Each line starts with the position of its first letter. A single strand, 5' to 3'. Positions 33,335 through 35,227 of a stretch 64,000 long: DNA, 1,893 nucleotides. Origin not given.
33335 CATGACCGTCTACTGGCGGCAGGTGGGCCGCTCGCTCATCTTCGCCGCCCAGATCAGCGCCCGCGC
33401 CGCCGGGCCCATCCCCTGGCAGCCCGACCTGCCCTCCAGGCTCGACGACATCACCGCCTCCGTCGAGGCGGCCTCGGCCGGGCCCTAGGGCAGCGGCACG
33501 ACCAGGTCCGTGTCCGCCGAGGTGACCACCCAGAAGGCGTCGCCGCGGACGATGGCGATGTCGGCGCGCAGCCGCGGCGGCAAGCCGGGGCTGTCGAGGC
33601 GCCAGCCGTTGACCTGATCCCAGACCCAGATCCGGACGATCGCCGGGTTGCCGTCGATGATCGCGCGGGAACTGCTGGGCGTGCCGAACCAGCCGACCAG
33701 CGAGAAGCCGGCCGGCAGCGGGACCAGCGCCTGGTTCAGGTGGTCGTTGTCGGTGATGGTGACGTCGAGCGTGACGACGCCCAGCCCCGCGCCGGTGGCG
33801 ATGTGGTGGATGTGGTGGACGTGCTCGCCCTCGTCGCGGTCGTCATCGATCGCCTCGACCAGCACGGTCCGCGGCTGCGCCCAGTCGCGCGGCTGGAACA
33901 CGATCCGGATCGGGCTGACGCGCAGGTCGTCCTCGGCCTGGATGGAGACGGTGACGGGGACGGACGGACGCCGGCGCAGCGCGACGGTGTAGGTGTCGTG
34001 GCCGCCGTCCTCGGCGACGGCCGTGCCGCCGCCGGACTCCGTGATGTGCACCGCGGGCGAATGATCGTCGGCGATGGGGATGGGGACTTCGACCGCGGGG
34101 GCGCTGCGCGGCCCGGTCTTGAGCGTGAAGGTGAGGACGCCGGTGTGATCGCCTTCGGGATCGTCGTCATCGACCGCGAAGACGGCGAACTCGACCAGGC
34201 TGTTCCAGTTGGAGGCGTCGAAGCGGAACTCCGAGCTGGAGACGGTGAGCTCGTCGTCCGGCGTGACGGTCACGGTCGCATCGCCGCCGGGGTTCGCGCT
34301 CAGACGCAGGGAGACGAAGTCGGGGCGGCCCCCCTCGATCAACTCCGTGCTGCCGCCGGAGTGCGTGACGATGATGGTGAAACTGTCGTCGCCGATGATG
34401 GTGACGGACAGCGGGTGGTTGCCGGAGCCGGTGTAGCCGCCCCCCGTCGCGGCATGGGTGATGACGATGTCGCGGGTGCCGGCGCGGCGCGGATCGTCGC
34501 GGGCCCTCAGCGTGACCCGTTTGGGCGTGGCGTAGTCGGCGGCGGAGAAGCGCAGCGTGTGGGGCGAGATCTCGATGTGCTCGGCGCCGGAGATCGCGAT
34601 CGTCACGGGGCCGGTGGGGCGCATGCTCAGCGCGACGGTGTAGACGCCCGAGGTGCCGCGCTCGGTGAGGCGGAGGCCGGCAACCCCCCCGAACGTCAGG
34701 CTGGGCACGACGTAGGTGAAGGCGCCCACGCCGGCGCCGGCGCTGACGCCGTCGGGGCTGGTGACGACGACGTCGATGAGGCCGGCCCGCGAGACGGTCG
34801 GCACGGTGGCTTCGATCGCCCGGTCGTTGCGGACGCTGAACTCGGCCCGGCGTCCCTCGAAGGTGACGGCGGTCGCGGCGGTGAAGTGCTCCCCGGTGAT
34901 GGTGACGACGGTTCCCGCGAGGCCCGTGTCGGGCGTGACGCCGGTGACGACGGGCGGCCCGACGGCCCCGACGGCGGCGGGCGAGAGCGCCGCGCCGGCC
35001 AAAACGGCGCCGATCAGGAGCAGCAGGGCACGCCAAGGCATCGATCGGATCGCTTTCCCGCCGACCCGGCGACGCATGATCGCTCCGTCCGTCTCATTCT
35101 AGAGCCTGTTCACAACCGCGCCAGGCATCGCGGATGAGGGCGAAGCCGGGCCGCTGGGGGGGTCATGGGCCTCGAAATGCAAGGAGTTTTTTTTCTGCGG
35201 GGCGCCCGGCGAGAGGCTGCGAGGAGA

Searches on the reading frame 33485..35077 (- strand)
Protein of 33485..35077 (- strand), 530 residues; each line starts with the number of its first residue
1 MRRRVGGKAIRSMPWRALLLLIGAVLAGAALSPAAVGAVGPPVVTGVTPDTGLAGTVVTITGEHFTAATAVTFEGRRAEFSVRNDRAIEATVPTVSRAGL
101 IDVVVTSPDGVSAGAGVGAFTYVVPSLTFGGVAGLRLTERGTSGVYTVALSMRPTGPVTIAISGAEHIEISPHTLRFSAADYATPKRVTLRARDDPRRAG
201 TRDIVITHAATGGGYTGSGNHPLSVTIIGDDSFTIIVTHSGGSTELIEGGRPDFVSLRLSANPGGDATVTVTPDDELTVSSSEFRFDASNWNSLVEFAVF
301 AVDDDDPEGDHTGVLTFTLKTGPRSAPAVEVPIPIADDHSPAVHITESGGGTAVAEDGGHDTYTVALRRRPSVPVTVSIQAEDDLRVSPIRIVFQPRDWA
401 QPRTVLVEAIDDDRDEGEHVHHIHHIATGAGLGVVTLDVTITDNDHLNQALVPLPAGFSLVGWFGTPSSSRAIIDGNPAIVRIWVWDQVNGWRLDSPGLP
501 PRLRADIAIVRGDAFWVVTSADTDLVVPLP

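Call 9: search_protein_families(library=pfam, proteins=[window:33485-35077:-], max_evalue=0.1)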
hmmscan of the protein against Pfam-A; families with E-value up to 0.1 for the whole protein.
window:33485-35077:- (530 aa): 3 families
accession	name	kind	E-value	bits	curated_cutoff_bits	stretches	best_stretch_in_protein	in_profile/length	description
PF01833.30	TIG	-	3.4e-10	40.2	20.9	1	42-122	1-84/84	IPT/TIG domain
PF20144.5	TIG_SUH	-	0.0017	19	24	1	42-97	2-57/94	TIG domain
PF20579.4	LapA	-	0.003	18.3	27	0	138-171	14-46/99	LapA domain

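Call 10: search_protein_families(library=ncbifam, proteins=[window:33485-35077:-], max_evalue=0.1)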
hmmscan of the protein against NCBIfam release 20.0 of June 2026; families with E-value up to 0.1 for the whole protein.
window:33485-35077:- (530 aa): 2 families
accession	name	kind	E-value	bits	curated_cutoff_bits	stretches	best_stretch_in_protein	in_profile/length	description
NF058597.1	CoaZ_rpt_PGGG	domain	1.8e-07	31.1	30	1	42-113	3-82/88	choice-of-anchor Z repeating domain-containing protein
NF047769.1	LIC10067_lipo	equivalog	8.6e-05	21.8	200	1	38-105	33-112/239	LIC10067 family putative lipoprotein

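Call 41: list_cluster_members(proteins=[window:33485-35077:-, P0041, P0030, P0120, P0082, window:16506-18689:+, window:43015-45513:+, window:37789-39678:+, window:30538-31737:+, window:47468-49204:-])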
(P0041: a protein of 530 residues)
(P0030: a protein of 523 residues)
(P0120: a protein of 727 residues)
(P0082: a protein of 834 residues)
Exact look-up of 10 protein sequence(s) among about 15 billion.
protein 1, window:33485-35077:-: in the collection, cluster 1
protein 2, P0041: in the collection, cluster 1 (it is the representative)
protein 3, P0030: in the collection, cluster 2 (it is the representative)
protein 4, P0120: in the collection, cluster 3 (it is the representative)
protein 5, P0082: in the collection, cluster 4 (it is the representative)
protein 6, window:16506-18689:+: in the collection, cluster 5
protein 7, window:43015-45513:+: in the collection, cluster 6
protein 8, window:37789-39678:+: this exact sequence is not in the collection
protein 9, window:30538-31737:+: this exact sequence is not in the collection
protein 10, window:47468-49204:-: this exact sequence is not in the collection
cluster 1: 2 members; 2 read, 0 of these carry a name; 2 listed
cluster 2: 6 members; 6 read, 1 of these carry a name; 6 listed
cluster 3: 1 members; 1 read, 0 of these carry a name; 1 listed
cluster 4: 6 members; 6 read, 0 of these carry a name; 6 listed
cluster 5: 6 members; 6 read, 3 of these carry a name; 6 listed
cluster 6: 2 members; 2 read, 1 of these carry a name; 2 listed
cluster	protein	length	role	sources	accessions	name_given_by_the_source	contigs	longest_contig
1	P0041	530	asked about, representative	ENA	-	-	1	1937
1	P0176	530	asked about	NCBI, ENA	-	-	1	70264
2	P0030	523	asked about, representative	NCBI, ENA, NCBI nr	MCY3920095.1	MAG: hypothetical protein OXG38_09860 [Chloroflexi bacterium] | hypothetical protein [Chloroflexota bacterium]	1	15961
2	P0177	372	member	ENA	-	-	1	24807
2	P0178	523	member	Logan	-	-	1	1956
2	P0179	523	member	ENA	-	-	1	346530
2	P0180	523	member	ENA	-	-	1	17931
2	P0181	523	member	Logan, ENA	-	-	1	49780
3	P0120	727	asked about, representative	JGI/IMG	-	-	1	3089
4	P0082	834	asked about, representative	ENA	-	-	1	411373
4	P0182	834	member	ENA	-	-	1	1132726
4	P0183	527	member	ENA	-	-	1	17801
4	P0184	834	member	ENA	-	-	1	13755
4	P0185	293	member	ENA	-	-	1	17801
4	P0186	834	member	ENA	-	-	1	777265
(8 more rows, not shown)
